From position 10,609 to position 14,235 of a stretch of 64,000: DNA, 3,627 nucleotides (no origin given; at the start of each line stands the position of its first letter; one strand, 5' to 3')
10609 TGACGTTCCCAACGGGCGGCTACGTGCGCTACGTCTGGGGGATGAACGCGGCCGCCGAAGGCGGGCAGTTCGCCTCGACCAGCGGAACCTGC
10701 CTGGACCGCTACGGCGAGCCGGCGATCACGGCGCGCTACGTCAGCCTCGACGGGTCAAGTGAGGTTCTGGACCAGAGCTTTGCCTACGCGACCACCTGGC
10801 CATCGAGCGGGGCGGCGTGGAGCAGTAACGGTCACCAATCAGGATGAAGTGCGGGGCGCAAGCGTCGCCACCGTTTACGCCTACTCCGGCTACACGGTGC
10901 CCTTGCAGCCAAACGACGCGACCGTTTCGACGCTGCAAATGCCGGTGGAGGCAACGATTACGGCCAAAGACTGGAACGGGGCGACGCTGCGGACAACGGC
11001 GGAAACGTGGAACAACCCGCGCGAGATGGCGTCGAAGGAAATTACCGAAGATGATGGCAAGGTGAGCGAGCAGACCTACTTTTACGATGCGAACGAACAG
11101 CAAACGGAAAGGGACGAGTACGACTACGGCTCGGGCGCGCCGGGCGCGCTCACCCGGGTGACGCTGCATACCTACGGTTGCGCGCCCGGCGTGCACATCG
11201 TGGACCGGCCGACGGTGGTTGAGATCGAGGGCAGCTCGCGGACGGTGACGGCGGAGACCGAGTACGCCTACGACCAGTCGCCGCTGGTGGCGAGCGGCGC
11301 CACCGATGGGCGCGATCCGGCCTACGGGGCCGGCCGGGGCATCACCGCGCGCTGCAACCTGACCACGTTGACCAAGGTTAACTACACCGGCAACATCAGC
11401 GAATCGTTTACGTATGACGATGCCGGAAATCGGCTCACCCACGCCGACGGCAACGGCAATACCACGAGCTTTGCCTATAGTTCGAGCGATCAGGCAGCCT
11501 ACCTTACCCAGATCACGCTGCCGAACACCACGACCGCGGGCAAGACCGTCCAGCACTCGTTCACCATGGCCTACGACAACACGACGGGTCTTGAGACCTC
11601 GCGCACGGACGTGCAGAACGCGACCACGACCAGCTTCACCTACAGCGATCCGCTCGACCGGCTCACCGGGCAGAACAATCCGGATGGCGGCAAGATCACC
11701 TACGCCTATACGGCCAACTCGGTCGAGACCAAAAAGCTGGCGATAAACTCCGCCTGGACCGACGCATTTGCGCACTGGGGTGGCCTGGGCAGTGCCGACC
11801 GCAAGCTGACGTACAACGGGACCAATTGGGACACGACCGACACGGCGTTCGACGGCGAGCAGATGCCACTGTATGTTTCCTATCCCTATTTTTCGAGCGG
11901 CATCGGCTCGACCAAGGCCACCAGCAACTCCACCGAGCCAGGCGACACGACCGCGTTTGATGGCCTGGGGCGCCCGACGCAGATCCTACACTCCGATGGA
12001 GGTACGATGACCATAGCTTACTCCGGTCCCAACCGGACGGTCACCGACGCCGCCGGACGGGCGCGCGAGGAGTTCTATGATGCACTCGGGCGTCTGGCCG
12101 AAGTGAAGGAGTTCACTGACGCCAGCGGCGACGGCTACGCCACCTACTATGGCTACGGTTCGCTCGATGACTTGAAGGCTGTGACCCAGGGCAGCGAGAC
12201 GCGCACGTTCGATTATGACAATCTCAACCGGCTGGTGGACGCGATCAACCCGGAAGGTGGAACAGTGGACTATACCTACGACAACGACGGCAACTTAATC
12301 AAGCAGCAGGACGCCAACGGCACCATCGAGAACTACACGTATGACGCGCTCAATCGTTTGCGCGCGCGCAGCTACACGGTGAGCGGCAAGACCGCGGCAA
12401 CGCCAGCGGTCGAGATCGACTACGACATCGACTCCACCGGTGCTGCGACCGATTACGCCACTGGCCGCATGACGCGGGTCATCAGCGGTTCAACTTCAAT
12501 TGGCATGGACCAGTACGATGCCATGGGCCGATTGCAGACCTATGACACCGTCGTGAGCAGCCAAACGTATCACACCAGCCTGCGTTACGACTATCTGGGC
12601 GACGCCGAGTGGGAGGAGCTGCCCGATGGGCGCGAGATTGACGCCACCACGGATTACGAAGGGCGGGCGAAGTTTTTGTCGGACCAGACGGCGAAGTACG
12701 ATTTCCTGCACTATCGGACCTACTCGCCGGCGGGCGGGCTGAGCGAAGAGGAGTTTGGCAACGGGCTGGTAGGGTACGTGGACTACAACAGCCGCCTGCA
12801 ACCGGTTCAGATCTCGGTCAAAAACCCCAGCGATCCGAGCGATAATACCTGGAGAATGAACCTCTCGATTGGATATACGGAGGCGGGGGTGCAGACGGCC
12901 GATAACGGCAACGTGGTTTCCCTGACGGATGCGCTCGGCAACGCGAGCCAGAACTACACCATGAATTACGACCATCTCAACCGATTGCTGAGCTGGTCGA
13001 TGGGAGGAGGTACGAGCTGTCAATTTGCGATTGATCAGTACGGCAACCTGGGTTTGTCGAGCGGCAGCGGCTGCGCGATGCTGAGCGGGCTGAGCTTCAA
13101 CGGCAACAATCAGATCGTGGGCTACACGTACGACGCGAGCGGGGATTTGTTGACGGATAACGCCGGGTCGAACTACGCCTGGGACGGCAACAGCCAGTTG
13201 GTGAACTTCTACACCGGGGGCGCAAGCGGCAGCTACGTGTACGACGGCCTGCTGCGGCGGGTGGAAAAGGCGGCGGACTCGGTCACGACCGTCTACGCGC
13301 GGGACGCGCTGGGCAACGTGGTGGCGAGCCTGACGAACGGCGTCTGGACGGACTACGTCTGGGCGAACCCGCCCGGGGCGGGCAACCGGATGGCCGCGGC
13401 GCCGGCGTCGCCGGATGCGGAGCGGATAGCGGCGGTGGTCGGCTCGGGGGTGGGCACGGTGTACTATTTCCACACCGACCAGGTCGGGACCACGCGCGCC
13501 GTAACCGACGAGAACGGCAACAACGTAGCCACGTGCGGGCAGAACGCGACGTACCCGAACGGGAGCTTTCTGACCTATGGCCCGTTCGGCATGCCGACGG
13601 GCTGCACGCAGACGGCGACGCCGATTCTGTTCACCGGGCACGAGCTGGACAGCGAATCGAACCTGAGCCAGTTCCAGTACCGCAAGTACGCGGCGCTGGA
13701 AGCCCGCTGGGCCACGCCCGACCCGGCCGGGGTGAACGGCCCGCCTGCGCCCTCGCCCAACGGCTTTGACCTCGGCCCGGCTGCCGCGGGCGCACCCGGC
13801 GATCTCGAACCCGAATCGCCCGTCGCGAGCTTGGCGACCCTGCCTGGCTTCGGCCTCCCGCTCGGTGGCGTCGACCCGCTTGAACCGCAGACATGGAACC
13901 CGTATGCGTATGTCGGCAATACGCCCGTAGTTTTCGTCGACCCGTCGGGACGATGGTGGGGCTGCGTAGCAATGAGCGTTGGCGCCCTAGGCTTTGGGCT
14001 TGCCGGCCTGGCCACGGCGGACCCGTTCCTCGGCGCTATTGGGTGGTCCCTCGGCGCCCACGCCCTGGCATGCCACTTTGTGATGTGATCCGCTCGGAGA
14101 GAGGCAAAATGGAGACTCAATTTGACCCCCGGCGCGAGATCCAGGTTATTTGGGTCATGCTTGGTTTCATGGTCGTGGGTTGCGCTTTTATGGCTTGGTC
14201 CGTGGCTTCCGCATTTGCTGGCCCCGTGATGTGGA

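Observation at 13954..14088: RHS tips are only 42-44 aa: homologous, hydrophobic, glycine-zipper-like peptides bracketed by cysteines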

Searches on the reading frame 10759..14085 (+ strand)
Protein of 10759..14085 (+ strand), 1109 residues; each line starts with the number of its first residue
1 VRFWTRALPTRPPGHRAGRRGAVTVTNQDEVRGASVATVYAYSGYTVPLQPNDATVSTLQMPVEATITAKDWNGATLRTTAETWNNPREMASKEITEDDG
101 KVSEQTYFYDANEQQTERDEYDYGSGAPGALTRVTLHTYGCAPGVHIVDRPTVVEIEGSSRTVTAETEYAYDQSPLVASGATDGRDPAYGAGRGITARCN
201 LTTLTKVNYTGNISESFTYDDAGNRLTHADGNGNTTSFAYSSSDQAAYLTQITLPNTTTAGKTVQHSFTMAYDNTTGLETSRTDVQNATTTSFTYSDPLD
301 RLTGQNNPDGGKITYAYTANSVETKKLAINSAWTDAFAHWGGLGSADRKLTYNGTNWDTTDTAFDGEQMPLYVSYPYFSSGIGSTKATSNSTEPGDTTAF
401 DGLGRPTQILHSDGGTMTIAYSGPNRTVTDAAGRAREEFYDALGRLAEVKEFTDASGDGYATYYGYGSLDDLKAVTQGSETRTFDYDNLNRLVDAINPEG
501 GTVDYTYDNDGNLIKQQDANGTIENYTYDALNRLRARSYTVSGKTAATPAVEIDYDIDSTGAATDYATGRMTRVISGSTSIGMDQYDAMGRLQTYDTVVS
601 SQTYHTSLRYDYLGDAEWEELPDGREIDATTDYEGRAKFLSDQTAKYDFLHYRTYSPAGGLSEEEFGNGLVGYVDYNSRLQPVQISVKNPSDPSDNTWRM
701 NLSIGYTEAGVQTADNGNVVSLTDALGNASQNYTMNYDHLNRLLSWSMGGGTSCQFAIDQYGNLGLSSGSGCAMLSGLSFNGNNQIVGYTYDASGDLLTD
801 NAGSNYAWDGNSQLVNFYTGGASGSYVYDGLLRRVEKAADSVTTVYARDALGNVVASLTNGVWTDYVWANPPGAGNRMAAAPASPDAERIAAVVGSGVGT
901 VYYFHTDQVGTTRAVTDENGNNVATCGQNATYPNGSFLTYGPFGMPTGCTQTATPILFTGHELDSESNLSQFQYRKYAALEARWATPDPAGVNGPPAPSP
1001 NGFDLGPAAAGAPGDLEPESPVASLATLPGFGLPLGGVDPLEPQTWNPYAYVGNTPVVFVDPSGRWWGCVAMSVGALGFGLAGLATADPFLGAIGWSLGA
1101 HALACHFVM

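Call 7: search_protein_families(library=pfam, proteins=[window:10759-14085:+], max_evalue=0.1)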
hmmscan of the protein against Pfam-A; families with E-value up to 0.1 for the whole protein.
window:10759-14085:+ (1109 aa): 3 families
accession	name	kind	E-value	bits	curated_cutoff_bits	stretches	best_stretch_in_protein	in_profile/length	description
PF05593.20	RHS_repeat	-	9.4e-20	71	22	4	507-538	1-32/38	RHS Repeat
PF03527.20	RHS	-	8.3e-07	29.2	27.9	1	901-921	1-21/38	RHS protein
PF04310.18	MukB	-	0.057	13.6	23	0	198-264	3-69/226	MukB N-terminal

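Call 8: search_protein_families(library=ncbifam, proteins=[window:10759-14085:+], max_evalue=1)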
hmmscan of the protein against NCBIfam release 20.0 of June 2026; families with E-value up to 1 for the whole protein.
window:10759-14085:+ (1109 aa): 3 families
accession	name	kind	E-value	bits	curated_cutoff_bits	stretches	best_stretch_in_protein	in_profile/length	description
TIGR03696.1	Rhs_assc_core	domain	9.5e-14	51.7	32.5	2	940-994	1-55/76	RHS repeat-associated core domain-containing protein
TIGR01643.1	YD_repeat_2x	repeat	2.8e-11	43.4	15.8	3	486-526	1-41/42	YD repeat-containing protein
NF041261.1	RHS_core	equivalog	6.6e-06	24.2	2000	2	430-638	423-632/1261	RHS element core protein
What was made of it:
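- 13732..13884 (+): Pro/Gly/Ala-rich insertion of about 45-50 aa between the two DPxG motifs of the RHS-associated core. The spacing is 69 aa, against 26 in the distant relative P0007. The TIGR03696 match is split into two stretches (call 8).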

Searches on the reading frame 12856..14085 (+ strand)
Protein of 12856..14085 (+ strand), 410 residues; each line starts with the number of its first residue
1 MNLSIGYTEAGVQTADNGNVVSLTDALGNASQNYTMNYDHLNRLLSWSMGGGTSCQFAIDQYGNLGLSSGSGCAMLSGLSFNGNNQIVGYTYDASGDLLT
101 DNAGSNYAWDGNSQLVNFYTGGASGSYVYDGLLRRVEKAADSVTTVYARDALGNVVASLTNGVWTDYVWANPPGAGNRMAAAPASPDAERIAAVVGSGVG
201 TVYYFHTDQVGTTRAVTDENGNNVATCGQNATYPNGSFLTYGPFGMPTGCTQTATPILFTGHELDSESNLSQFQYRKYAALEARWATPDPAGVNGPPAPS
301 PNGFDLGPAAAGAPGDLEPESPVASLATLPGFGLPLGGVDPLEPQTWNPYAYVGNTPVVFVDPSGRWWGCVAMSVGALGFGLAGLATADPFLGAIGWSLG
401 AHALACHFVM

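Call 31: find_homologous_proteins(query=window:12856-14085:+, max_evalue=0.00001)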
Query window:12856-14085:+ (410 aa): 19 proteins with E <= 0.00001 among 8000 candidates.
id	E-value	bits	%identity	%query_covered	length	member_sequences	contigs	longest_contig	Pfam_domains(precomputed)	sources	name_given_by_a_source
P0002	6.8e-230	782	86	99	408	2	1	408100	PF05593.20,PF25023.2,PF03527.21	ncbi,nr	ncbi:MAG: hypothetical protein EPN33_12330 [Acidobacteria bacterium]|nr:MAG: hypothetical protein EP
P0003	3.9e-170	585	66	99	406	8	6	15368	PF25023.2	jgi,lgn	jgi:RHS repeat-associated protein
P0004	2.3e-167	575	65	99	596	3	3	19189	PF05593.20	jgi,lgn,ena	-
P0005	1.1e-100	356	69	60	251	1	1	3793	-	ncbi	ncbi:MAG: hypothetical protein ACRD1Y_07060, partial [Terriglobales bacterium]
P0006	1.3e-98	349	53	83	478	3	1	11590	PF25023.2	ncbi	-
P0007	9.5e-27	112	32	87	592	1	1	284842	PF05593.20,PF25023.2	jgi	jgi:RHS repeat-associated protein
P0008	3.0e-17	81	29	94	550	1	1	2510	PF05593.20,PF25023.2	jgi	jgi:RHS repeat-associated protein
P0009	5.5e-17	80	32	85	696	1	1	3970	PF05593.20,PF25023.2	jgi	jgi:RHS repeat-associated protein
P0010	7.9e-17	80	31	86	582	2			PF05593.20,PF25023.2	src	-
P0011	1.8e-13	68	27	86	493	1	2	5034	PF05593.20,PF25023.2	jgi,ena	jgi:RHS repeat-associated protein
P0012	3.5e-11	61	28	86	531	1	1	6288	PF25023.2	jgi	jgi:RHS repeat-associated protein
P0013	2.6e-10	58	28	94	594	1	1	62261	-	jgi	jgi:RHS repeat-associated protein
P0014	5.2e-10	57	29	90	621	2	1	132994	PF25023.2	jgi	-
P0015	6.0e-10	57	27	86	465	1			PF05593.20,PF25023.2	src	-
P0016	6.9e-10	57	28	69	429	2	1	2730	PF05593.20,PF25023.2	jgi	jgi:RHS repeat-associated protein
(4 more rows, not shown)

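Call 33: find_encoding_contigs(protein=P0003, flank=10000, max_places=6)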
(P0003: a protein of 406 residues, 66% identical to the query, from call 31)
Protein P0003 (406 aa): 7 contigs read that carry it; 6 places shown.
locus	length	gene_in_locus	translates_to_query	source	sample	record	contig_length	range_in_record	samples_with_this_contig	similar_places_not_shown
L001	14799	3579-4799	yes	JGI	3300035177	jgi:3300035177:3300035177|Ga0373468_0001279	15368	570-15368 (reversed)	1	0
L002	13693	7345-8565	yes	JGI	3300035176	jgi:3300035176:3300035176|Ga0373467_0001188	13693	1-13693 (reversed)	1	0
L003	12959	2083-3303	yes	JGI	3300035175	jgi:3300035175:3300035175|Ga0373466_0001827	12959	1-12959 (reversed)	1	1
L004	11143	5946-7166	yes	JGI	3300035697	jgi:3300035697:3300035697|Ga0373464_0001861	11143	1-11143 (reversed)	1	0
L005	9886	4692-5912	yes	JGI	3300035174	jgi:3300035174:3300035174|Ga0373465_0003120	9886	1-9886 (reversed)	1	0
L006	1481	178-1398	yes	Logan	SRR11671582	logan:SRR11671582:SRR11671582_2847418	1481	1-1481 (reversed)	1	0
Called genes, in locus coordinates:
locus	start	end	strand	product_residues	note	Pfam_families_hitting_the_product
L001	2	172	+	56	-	?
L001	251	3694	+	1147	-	PF05593:RHS_repeat (faint), PF25023:TEN_YD-shell (faint)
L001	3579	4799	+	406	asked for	PF25023:TEN_YD-shell (faint)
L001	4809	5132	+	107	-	-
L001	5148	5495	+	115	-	-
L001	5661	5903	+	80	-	-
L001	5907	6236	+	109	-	-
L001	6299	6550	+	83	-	-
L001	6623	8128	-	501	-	-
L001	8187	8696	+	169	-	PF04519:Bactofilin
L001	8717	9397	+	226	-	PF13489:Methyltransf_23 (weak), PF08241:Methyltransf_11 (weak), PF13649:Methyltransf_25 (weak)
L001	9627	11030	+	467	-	PF04389:Peptidase_M28 (weak), PF01546:Peptidase_M20, PF07687:M20_dimer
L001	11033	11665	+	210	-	PF00149:Metallophos (weak), PF12850:Metallophos_2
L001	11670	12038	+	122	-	PF01479:S4 (weak), PF28601:HSP15_C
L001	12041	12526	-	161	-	PF02577:BFN_dom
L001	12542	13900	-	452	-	PF00919:UPF0004, PF04055:Radical_SAM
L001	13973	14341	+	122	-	PF03795:YCII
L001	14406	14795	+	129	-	PF03795:YCII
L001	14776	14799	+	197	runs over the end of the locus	?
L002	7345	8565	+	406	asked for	PF25023:TEN_YD-shell (faint)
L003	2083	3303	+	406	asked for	PF25023:TEN_YD-shell (faint)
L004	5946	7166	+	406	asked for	PF25023:TEN_YD-shell (faint)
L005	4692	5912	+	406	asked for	PF25023:TEN_YD-shell (faint)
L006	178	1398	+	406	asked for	PF25023:TEN_YD-shell (faint)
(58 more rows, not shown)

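Call 34: find_encoding_contigs(protein=P0004, flank=10000, max_places=6)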
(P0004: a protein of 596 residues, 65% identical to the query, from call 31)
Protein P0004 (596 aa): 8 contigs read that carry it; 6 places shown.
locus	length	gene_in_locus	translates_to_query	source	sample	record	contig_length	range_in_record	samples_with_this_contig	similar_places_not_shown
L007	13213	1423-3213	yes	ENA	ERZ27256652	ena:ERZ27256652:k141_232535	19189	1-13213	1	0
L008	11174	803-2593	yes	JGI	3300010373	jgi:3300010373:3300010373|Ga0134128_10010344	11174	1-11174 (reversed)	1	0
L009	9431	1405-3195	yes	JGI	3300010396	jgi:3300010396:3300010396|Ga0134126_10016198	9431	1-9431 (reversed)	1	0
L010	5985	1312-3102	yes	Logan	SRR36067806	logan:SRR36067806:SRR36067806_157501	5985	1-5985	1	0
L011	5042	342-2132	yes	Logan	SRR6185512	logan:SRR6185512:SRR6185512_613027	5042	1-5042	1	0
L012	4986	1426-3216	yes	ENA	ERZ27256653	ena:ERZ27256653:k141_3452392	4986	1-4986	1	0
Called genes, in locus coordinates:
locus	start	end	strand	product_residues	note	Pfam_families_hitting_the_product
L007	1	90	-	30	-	?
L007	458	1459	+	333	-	-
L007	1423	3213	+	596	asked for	PF05593:RHS_repeat (faint)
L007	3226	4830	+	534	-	-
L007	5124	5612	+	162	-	PF00005:ABC_tran, PF13304:AAA_21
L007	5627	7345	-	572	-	PF02463:SMC_N, PF13175:AAA_15 (faint), PF13476:AAA_23, PF13555:AAA_29 (faint), PF13304:AAA_21 (faint)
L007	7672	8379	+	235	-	PF01618:MotA_ExbB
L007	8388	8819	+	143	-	PF02472:ExbD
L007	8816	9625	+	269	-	PF13103:TonB_2 (weak)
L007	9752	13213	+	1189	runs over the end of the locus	PF22073:Cep192_D4 (faint), PF22544:HYDIN_VesB_CFA65-like_Ig (faint), PF01436:NHL (faint), PF08450:SGL (faint), PF18676:MBG_2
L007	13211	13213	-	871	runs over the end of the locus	PF02837:Glyco_hydro_2_N (faint), PF22666:Glyco_hydro_2_N2, PF17786:Mannosidase_ig (faint), PF00703:Glyco_hydro_2, PF18368:Ig_GlcNase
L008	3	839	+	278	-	?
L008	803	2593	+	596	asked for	PF05593:RHS_repeat (faint)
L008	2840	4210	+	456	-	-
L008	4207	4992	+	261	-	PF00005:ABC_tran, PF13304:AAA_21 (weak)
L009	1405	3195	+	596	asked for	PF05593:RHS_repeat (faint)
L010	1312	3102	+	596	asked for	PF05593:RHS_repeat (faint)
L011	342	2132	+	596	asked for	PF05593:RHS_repeat (faint)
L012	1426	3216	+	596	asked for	PF05593:RHS_repeat (faint)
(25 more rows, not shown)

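Call 35: find_encoding_contigs(protein=P0005, flank=10000, max_places=6)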
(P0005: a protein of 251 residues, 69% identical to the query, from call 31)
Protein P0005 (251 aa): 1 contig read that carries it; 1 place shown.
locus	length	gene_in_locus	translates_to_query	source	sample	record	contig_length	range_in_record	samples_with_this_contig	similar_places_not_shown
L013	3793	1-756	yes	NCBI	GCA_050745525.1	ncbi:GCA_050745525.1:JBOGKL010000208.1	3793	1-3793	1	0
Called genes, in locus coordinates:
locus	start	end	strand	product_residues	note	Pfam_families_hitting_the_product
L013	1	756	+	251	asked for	?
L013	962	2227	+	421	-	-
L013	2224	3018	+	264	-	PF00005:ABC_tran, PF13304:AAA_21 (faint)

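Call 69: find_encoding_contigs(protein=P0002, flank=10000, max_places=6)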
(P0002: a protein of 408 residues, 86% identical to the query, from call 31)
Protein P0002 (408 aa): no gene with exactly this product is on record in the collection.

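Call 101: list_cluster_members(proteins=[P0002, P0003, P0004, P0005, P0021])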
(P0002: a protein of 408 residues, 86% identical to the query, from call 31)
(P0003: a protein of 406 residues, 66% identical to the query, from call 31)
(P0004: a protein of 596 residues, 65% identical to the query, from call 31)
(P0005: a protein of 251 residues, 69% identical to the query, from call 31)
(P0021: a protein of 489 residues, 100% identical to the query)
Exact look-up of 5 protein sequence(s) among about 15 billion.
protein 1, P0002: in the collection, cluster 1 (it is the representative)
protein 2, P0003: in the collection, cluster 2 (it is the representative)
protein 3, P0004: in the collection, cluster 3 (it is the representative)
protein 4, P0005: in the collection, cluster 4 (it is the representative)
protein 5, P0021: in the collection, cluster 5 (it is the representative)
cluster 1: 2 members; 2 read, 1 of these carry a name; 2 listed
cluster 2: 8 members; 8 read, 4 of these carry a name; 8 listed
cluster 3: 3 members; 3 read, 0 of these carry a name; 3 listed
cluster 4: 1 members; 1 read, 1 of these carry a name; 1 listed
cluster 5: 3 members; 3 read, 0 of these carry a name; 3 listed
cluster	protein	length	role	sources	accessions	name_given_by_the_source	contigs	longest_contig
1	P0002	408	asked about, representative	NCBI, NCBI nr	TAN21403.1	MAG: hypothetical protein EPN33_12330 [Acidobacteria bacterium] | MAG: hypothetical protein EPN33_12330 [Acidobacteriota bacterium]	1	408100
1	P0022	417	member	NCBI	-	-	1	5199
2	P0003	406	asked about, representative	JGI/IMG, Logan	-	RHS repeat-associated protein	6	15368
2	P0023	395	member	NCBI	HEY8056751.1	MAG TPA: RHS repeat-associated core domain-containing protein [Terriglobales bacterium]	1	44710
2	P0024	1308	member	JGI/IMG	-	YD repeat-containing protein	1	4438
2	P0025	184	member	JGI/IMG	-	RHS repeat-associated protein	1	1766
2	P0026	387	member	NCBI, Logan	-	-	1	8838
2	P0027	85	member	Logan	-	-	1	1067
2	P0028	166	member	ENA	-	-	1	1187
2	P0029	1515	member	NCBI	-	-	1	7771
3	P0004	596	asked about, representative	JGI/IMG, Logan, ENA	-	-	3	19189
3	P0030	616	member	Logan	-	-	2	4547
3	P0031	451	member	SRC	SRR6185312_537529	-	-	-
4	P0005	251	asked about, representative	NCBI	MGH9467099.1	MAG: hypothetical protein ACRD1Y_07060, partial [Terriglobales bacterium]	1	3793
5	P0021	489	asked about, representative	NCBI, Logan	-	-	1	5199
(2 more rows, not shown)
